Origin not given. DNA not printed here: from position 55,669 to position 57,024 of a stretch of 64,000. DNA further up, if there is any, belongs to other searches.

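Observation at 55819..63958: TonB-dependent receptor with ABC importer (SBP, two permeases, ATPase), ending in an unclassified radical-SAM gene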

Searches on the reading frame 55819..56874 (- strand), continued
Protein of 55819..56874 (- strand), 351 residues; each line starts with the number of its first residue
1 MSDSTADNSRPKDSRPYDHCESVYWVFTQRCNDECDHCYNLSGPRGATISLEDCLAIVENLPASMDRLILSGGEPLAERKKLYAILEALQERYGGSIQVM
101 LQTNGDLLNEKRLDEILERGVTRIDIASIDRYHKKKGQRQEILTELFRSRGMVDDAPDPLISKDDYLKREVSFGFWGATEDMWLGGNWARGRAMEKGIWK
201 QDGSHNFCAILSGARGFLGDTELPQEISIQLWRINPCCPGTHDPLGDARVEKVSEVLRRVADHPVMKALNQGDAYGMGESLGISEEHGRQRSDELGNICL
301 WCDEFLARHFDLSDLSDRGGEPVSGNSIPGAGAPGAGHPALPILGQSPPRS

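Call 17: search_protein_families(library=ncbifam, proteins=[L058:2393-3103:+, L069:5045-5683:+, L015:11554-12210:+, L071:10930-11304:+], max_evalue=0.01)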
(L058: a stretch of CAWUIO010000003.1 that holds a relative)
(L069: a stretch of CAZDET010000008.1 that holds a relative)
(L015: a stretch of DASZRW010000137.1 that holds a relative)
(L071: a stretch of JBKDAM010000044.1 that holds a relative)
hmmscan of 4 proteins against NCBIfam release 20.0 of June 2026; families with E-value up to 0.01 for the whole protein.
L058:2393-3103:+ (236 aa): 2 families
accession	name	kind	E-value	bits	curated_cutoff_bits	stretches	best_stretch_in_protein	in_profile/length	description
TIGR04282.1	glyco_like_cofC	hypoth_equivalog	3.4e-26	92.2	134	1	59-177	73-189/189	TIGR04282 family arsenosugar biosynthesis glycosyltransferase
TIGR03552.1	F420_cofC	equivalog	0.0019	17.8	105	1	70-181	76-188/196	2-phospho-L-lactate guanylyltransferase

L069:5045-5683:+ (212 aa): 0 families

L015:11554-12210:+ (218 aa): 0 families

L071:10930-11304:+ (124 aa): 0 families

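Call 18: predict_structure(alignment_id=A1)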
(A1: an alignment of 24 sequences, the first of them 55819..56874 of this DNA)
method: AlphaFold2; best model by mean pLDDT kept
length: 351 residues; sequences in the alignment: 24
mean_pLDDT: 80.3   pTM: 0.83
mean pLDDT of the five models: 80.3, 79.1, 78.8, 76.6, 76.3
residues with pLDDT >= 90: 167; 70-90: 97; 50-70: 47; < 50: 40
segments of 3 or more residues with pLDDT < 50: 6-11, 181-183, 185-187, 322-336, 344-351
pLDDT, mean of each block of 10 residues (from residue 1): 46 69 94 77 88 99 96 92 99 96 91 98 81 68 93 75 79 73 51 74 65 82 90 88 93 96 93 92 94 87 90 80 42 47 41 34
secondary structure, 60 per line:
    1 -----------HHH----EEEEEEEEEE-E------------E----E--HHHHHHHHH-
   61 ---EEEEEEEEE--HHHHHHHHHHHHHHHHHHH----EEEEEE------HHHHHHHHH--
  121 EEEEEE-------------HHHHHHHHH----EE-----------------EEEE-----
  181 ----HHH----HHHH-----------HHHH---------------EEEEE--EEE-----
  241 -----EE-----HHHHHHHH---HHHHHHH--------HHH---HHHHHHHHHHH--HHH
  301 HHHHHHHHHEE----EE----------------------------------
elements in order: E19-28 H51-59 E64-72 H75-93 E98-103 H110-118 E121-126 H140-148 E172-175 H192-195 H207-210 E226-230 E233-235 H253-260 H264-270 H285-295 H298-309

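Call 20: find_encoding_contigs(protein=window:55819-56874:-, flank=10000, max_places=3)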
Protein window:55819-56874:- (351 aa): 1 contig read that carries it; 1 place shown.
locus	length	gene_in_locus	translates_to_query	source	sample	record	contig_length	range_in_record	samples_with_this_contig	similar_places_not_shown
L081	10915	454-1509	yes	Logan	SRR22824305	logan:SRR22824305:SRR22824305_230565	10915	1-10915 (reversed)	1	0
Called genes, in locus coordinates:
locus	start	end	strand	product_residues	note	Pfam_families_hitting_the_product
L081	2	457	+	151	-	?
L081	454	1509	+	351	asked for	PF13353:Fer4_12, PF04055:Radical_SAM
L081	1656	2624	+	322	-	-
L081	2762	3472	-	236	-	PF24675:NpmA, PF13649:Methyltransf_25 (faint)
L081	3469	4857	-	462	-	PF04027:DUF371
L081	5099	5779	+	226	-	PF01728:FtsJ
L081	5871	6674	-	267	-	-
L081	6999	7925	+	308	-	PF00005:ABC_tran, PF13304:AAA_21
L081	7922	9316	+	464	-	PF12679:ABC2_membrane_2 (faint), PF12698:ABC2_membrane_3, PF01061:ABC2_membrane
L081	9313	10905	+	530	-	PF12679:ABC2_membrane_2, PF12698:ABC2_membrane_3, PF12730:ABC2_membrane_4, PF01061:ABC2_membrane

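Call 23: fold_search(model_id=the predicted structure, library=pdb)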
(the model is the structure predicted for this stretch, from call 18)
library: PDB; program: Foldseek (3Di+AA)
matches with E <= 10: 1297; with E <= 0.001: 53
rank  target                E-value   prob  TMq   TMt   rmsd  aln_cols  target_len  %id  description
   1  8ai4_A                2.6e-08  1.00  0.51  0.56   7.3       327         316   17  Crystal structure of radical SAM epimerase EpeE C223A mutant from Bacillus subtilis with [4Fe-4S] clusters, S-adenosyl (released 2024-01-10)
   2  8ai1_A                5.3e-08  1.00  0.53  0.58   6.6       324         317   17  Crystal structure of radical SAM epimerase EpeE from Bacillus subtilis with [4Fe-4S] clusters and S-adenosyl-L-homocys (released 2024-01-10)
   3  8ai4_B                7.6e-08  1.00  0.52  0.56   6.7       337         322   16  Crystal structure of radical SAM epimerase EpeE C223A mutant from Bacillus subtilis with [4Fe-4S] clusters, S-adenosyl (released 2024-01-10)
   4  8ai6_B                9.1e-08  1.00  0.49  0.53   8.8       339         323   16  Crystal structure of radical SAM epimerase EpeE D210A mutant from Bacillus subtilis with [4Fe-4S] clusters, S-adenosyl (released 2024-01-10)
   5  8ai6_A                1.0e-07  1.00  0.51  0.55   7.5       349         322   17  Crystal structure of radical SAM epimerase EpeE D210A mutant from Bacillus subtilis with [4Fe-4S] clusters, S-adenosyl (released 2024-01-10)
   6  8ai2_B                1.6e-07  1.00  0.50  0.54   7.4       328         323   17  Crystal structure of radical SAM epimerase EpeE from Bacillus subtilis with [4Fe-4S] clusters, S-adenosyl-L-homocystei (released 2024-01-10)
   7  8ai3_A                1.7e-07  1.00  0.51  0.56   6.8       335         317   16  Crystal structure of radical SAM epimerase EpeE C223A mutant from Bacillus subtilis with [4Fe-4S] clusters and S-adeno (released 2024-01-10)
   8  8ai1_B                1.9e-07  1.00  0.52  0.57   6.6       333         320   19  Crystal structure of radical SAM epimerase EpeE from Bacillus subtilis with [4Fe-4S] clusters and S-adenosyl-L-homocys (released 2024-01-10)
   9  8ai3_B                2.0e-07  1.00  0.50  0.54   7.6       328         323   16  Crystal structure of radical SAM epimerase EpeE C223A mutant from Bacillus subtilis with [4Fe-4S] clusters and S-adeno (released 2024-01-10)
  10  4m7t                  2.1e-07  1.00  0.45  0.62   6.2       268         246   16  Crystal structure of BtrN in complex with AdoMet and 2-DOIA (released 2013-10-02)
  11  5why_B                4.6e-07  1.00  0.42  0.36  11.3       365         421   12  Structural Insights into Thioether Bond Formation in the Biosynthesis of Sactipeptides (released 2017-07-26)
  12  5why_A                6.2e-07  1.00  0.41  0.35  11.0       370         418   13  Structural Insights into Thioether Bond Formation in the Biosynthesis of Sactipeptides (released 2017-07-26)
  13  9dfw_B                8.9e-07  1.00  0.41  0.48   9.6       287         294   16  X-ray crystal structure of an engineered Viperin-like enzyme from T. virens with bound CTP and SAM (released 2025-02-12)
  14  1tv7_A                1.4e-06  1.00  0.38  0.40  14.2       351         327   16  Structure of the S-adenosylmethionine dependent Enzyme MoaA (released 2004-08-31)
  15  6q2q_A                1.6e-06  1.00  0.42  0.50   9.8       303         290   16  Crystal structure of mouse viperin bound to uridine triphosphate and S-adenosylhomocysteine (released 2020-01-22)
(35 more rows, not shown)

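Call 36: search_protein_families(library=ncbifam, proteins=[L013:8148-8957:+, L013:8950-9978:+, L059:9214-9999:+, L014:8198-8962:-, L023:8308-9240:+, L078:8332-9081:+, L001:51-737:+], max_evalue=0.001)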
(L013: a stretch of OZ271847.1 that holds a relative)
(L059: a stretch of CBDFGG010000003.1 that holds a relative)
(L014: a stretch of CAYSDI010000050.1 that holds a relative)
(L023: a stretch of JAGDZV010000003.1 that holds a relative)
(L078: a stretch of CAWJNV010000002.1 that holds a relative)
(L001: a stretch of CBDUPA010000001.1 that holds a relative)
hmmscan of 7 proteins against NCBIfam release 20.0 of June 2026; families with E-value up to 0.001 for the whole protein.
L013:8148-8957:+ (269 aa): 11 families
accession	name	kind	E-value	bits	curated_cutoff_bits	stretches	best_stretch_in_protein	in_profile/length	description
TIGR01694.1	MTAP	equivalog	3.1e-25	89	274.85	1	10-254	3-239/240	S-methyl-5'-thioadenosine phosphorylase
NF006334.0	PRK08564.1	equivalog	3.7e-18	65.6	382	1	3-257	4-251/267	S-methyl-5'-thioadenosine phosphorylase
NF006599.0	PRK09136.1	equivalog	6e-18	64.9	223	1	26-254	20-245/247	S-methyl-5'-thioinosine phosphorylase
NF006054.0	PRK08202.1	equivalog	9e-17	61.4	218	1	76-255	101-273/274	purine-nucleoside phosphorylase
NF005876.0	PRK07823.1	equivalog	5.8e-15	55.1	306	1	5-257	4-246/267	S-methyl-5'-thioadenosine phosphorylase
NF006492.0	PRK08931.1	equivalog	5e-12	45.8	437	1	9-251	6-242/291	S-methyl-5'-thioadenosine phosphorylase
TIGR01697.1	PNPH-PUNA-XAPA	subfamily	1.4e-11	44.2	197.1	1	75-253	76-246/247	inosine/guanosine/xanthosine phosphorylase family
NF005657.0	PRK07432.1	equivalog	1.4e-11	44.1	453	1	9-257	6-251/291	S-methyl-5'-thioadenosine phosphorylase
TIGR01700.1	PNPH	equivalog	4.7e-08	32.7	293.35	1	143-253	135-248/249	purine nucleoside phosphorylase I, inosine and guanosine-specific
TIGR01698.1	PUNP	equivalog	7.6e-06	25.5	302.6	1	73-216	74-207/245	purine-nucleoside phosphorylase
TIGR01699.1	XAPA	equivalog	4.3e-05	23.2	370.9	1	144-216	140-210/248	xanthosine phosphorylase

L013:8950-9978:+ (342 aa): 2 families
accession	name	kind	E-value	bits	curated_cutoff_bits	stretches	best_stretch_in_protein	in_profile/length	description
TIGR01767.2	MTRK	equivalog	1.3e-21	77.1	275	2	23-140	31-144/401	S-methyl-5-thioribose kinase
NF038156.1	lant_syn_V_LxmK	equivalog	1.6e-06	27.5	315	1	88-243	70-231/347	class V lanthionine synthetase subunit LxmK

L059:9214-9999:+ (261 aa): 40 families (the best 25 are shown)
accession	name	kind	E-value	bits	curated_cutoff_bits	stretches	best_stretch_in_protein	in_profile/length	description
NF008823.0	PRK11873.1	subfamily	3.3e-52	177.7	263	1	9-239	3-237/272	arsenite methyltransferase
NF041537.1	ArsM_AhpD_UU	exception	1.8e-38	132.2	510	1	64-239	61-236/345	arsenite methyltransferase/AhpD domain selenoprotein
NF047649.1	MTase_UXPK_star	exception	4.8e-36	124.2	460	1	66-228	64-226/283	methyltransferase/UXPK-star double selenoprotein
NF041536.1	ArsM_DUF2284_UU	exception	3.5e-35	121.2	575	1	64-236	61-233/459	arsenite methyltransferase/DUF2284 domain selenoprotein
NF040538.1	methyl_ArsM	equivalog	8.1e-23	81.1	500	2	62-143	46-129/356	arsinothricin biosynthesis methyltransferase ArsM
NF045667.1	MTase_DVU1556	equivalog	4e-20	72.2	155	1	73-236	16-170/213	DVU_1556 family methyltransferase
NF040539.1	AST_met_ArsM_2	exception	2.9e-16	60.1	240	1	81-232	58-212/262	putative arsinothricin biosynthesis methyltransferase ArsM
NF038099.1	AsSugarArsM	exception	3.2e-13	49.6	400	1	63-235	42-223/321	arsenosugar biosynthesis arsenite methyltransferase ArsM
NF001244.0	PRK00216.1-5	equivalog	5.9e-12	45.4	216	1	76-190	45-160/236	bifunctional demethylmenaquinone methyltransferase/2-methoxy-6-polyprenyl-1,4-benzoquinol methylase UbiE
TIGR02072.1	BioC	equivalog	1.1e-11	45.1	184.95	1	81-189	36-138/244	malonyl-ACP O-methyltransferase BioC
TIGR01934.1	MenG_MenH_UbiE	subfamily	2.1e-11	43.5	158.35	1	74-190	34-148/223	ubiquinone/menaquinone biosynthesis methyltransferase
TIGR02752.1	MenG_heptapren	equivalog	1.4e-09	37.8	419.85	1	75-189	41-155/231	demethylmenaquinone methyltransferase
NF052510.1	methyltran_MpqE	exception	6.4e-09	35.5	335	1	74-191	41-159/234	methyl-plastoquinone biosynthesis methyltransferase MpqE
NF001243.0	PRK00216.1-4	equivalog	7.6e-09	35.2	235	1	75-188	43-156/237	demethylmenaquinone methyltransferase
NF007610.0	PRK10258.1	equivalog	8.5e-09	35.1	342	1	78-189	41-144/251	malonyl-ACP O-methyltransferase BioC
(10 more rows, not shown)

L014:8198-8962:- (254 aa): 2 families
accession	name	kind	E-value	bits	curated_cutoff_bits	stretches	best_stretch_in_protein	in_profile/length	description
TIGR03729.1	acc_ester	subfamily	1e-08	34.9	148.25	1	4-237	1-239/239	putative phosphoesterase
NF008359.0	PRK11148.1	equivalog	0.00036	20.1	225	0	30-74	55-99/275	3',5'-cyclic-AMP phosphodiesterase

L023:8308-9240:+ (310 aa): 1 family
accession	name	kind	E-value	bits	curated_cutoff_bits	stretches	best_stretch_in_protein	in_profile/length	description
TIGR02909.1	spore_YkwD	subfamily_domain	4.8e-06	26.5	171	1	58-183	9-118/127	uncharacterized protein, YkwD family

L078:8332-9081:+ (249 aa): 0 families

L001:51-737:+ (228 aa): 2 families
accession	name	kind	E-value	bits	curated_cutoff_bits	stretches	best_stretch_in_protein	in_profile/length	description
TIGR04282.1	glyco_like_cofC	hypoth_equivalog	7e-24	84.7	134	1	59-174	71-188/189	TIGR04282 family arsenosugar biosynthesis glycosyltransferase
TIGR03552.1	F420_cofC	equivalog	8.7e-06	25.5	105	1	56-180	64-189/196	2-phospho-L-lactate guanylyltransferase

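Call 37: search_protein_families(library=pfam, proteins=[L013:8148-8957:+, L013:8950-9978:+, L059:9214-9999:+, L014:8198-8962:-, L023:8308-9240:+, L078:8332-9081:+, L001:51-737:+], max_evalue=0.001)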
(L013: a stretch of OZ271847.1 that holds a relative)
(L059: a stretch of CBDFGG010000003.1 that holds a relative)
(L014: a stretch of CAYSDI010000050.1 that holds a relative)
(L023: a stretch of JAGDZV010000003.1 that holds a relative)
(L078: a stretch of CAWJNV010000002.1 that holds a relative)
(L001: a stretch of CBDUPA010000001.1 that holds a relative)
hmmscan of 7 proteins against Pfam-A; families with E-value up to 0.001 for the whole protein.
L013:8148-8957:+ (269 aa): 1 family
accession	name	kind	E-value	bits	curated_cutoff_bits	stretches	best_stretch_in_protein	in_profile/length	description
PF01048.26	PNP_UDP_1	-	2.2e-21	76.8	25.1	1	9-253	2-232/233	Phosphorylase superfamily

L013:8950-9978:+ (342 aa): 2 families
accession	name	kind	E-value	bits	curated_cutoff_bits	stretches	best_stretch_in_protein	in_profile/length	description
PF01636.29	APH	-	3.6e-10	40.4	23.2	1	24-247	2-213/239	Phosphotransferase enzyme family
PF07914.17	DUF1679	-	1.7e-05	24.3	24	1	202-276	268-347/414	Uncharacterized oxidoreductase dhs-27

L059:9214-9999:+ (261 aa): 13 families
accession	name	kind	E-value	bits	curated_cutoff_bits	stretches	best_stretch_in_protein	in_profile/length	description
PF13847.12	Methyltransf_31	-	6.1e-27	94.5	27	1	78-223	2-144/145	Methyltransferase domain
PF08241.18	Methyltransf_11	-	3.5e-17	63.2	21.2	1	85-183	2-95/95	Methyltransferase domain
PF13649.12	Methyltransf_25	-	3.9e-17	63.2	27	1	83-179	1-97/97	Methyltransferase domain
PF01209.24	Ubie_methyltran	-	3.8e-11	43.2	20.1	1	77-187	45-155/233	ubiE/COQ5 methyltransferase family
PF08242.18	Methyltransf_12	-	7e-10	39.9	30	1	85-181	2-98/98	Methyltransferase domain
PF06325.19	PrmA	-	5.6e-08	33.1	22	1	77-187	159-262/296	Ribosomal protein L11 methyltransferase (PrmA)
PF01135.25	PCMT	-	2.4e-07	31.2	20.3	1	74-138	68-132/210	Protein-L-isoaspartate(D-aspartate) O-methyltransferase (PCMT)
PF13489.12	Methyltransf_23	-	2.4e-07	31.1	27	1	78-190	21-123/164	Methyltransferase domain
PF05148.21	Methyltransf_8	-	3.1e-06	27.6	27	1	80-230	73-200/219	Hypothetical methyltransferase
PF01269.23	Fibrillarin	-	0.00015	21.4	27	1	73-138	65-128/227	Fibrillarin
PF02353.26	CMAS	-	0.00085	19.2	27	0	71-195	54-176/273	Mycolic acid cyclopropane synthetase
PF01170.24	UPF0020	-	0.0009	19.4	22.3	0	106-155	78-128/197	RMKL-like, methyltransferase domain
PF05175.20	MTS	-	0.00099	19.2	23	0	78-180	30-135/170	Methyltransferase small domain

L014:8198-8962:- (254 aa): 1 family
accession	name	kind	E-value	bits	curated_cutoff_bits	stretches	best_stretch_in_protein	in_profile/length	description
PF00149.33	Metallophos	-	5.7e-13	50.2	21.5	1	8-218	6-190/191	Calcineurin-like phosphoesterase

L023:8308-9240:+ (310 aa): 1 family
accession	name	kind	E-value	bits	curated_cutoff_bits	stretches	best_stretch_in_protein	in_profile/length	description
PF00188.32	CAP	-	8.2e-06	27.1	21.1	1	58-182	1-108/117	Cysteine-rich secretory protein family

L078:8332-9081:+ (249 aa): 0 families

L001:51-737:+ (228 aa): 2 families
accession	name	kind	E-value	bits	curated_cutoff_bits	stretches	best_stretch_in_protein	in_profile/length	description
PF09837.15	DUF2064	-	1e-22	80.6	25.8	1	52-145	28-119/120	Uncharacterized protein conserved in bacteria (DUF2064)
PF01983.22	CofC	-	0.00043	20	22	1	72-136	75-140/217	Guanylyl transferase CofC like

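Call 45: search_protein_families(library=pfam, alignment_id=A3, max_evalue=0.00001)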
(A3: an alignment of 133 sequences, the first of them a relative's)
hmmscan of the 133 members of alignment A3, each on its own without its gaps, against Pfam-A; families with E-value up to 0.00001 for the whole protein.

A. member 1, L057:1893-2309:- (138 aa): 0 families

B. families by the number of members that match (of 133 scanned): 138 families (the first 25 are shown)
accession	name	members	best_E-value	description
PF10150.14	RNase_E_G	4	1.3e-95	Ribonuclease E/G family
PF02540.23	NAD_synthase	4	1.7e-72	NAD synthase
PF00795.27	CN_hydrolase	4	1.6e-22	Carbon-nitrogen hydrolase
PF18962.6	Por_Secre_tail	3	3.8e-10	Secretion system C-terminal sorting domain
PF01244.27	Peptidase_M19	2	1.1e-92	Membrane dipeptidase (Peptidase family M19)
PF02645.21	DegV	2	1.1e-76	Uncharacterised protein, DegV family COG1307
PF01138.27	RNase_PH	2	1.7e-57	3' exoribonuclease family, domain 1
PF07992.20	Pyr_redox_2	2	1.4e-55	Pyridine nucleotide-disulphide oxidoreductase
PF01266.30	DAO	2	2.6e-55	FAD dependent oxidoreductase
PF13635.12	DUF4143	2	1.4e-50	Domain of unknown function (DUF4143)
PF00009.33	GTP_EFTU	2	2e-50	Elongation factor Tu GTP binding domain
PF16658.11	RF3_C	2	2.9e-43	Class II release factor RF3, C-terminal domain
PF01594.21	AI-2E_transport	2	1.4e-40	AI-2E family transporter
PF00128.31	Alpha-amylase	2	4.8e-37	Alpha amylase, catalytic domain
PF00487.30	FA_desaturase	2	3.1e-35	Fatty acid desaturase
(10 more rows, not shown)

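Call 52: search_solved_structures(query=A4, max_evalue=1)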
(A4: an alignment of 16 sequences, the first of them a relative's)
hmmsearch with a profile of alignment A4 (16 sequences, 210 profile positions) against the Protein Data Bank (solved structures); distinct sequences matched with E-value up to 1: 2.
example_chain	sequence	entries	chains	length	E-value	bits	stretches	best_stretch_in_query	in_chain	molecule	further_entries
6ku6_B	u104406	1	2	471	0.36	13.3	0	109-190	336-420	Fumarate reductase 2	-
5glg_A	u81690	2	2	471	0.37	13.3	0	109-190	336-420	Fumarate reductase 2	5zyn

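Call 53: search_solved_structures(query=A5, max_evalue=1)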
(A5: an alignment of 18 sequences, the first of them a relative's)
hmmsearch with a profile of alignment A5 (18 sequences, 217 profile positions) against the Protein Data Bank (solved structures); distinct sequences matched with E-value up to 1: 2.
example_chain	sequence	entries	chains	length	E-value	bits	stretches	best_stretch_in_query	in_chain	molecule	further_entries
3o6o_A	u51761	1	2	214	0.11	15.4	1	138-187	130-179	Heat shock protein 83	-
3omu_A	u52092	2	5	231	0.12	15.2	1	138-186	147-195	Heat shock protein 83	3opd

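Call 54: search_solved_structures(query=A6, max_evalue=1)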
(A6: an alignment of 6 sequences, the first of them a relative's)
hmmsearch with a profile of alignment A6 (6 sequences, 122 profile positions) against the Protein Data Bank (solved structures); distinct sequences matched with E-value up to 1: 1.
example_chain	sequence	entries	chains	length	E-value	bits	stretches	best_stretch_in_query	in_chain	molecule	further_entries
4rzp_A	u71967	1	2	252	0.33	14.2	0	60-103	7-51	Engineered Protein OR366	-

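Call 72: search_protein_representatives(alignment_id=A1)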
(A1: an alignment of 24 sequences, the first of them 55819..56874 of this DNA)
Query: 24 sequences, 317 profile positions. Proteins with E-value up to 0.001 (for the whole library): 6176; up to 1e-10: 287; up to 1e-30: 45. The best 150 are listed.
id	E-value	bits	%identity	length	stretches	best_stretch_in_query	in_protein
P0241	8.2e-144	494.7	-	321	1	6-315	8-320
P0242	1.1e-141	487.6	-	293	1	9-289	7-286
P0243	1.6e-127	441.2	-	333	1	14-306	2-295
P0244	5.7e-96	337.5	-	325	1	14-310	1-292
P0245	1.1e-93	330.0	-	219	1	6-192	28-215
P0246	9.7e-92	323.6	-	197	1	138-313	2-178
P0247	3.6e-84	298.7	-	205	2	10-138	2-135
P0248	5.6e-77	275.1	-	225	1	123-314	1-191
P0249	4.6e-76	272.1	-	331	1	15-305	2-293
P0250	6.0e-75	268.4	-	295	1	15-306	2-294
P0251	1.2e-73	264.2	-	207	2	193-314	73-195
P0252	2.1e-73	263.3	-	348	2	166-303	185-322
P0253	9.4e-66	238.2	-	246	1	74-307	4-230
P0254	1.7e-64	234.1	-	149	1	8-136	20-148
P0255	1.0e-60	221.7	-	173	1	14-186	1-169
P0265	1.6e-44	168.4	-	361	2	54-308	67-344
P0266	2.6e-43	164.5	-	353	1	14-304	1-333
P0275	9.0e-38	146.3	-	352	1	14-305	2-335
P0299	1.4e-23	99.7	-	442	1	8-300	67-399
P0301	3.4e-23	98.4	-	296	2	13-137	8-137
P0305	1.9e-22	95.9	-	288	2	17-136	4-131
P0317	4.1e-21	91.6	-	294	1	16-302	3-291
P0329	2.0e-19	86.0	-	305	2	14-138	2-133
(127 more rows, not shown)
